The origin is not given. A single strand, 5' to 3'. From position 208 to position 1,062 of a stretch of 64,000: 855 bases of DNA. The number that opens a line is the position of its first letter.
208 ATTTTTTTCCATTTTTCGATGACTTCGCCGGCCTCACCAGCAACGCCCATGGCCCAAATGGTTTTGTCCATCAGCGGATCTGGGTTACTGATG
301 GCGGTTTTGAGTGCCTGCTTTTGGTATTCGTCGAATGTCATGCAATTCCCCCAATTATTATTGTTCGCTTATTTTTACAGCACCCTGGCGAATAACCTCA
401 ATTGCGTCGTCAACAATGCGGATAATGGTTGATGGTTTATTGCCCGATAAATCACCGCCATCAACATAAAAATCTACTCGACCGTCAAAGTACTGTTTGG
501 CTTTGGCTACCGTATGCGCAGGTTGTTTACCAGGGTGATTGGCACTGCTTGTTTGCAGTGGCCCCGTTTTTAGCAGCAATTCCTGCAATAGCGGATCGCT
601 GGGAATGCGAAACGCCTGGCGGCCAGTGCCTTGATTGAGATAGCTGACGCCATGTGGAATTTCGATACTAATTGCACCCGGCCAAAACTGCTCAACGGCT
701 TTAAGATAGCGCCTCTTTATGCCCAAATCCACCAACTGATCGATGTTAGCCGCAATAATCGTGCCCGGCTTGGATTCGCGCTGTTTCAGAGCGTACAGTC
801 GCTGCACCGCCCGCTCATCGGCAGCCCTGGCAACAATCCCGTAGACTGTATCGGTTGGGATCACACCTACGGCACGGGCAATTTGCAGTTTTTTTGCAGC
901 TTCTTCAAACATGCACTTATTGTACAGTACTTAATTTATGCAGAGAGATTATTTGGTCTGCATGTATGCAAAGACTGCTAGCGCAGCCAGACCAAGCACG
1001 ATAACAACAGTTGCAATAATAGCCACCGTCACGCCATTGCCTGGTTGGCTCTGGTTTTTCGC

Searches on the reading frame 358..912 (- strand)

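Call 120: search_protein_families(library=pfam, proteins=[window:358-912:-], max_evalue=0.001)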
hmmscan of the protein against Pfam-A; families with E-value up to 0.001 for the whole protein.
window:358-912:- (184 aa): 1 family
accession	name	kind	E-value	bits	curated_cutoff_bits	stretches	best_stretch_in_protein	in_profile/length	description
PF01300.24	Sua5_yciO_yrdC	-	6.4e-40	137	25.1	1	15-177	8-178/178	Telomere recombination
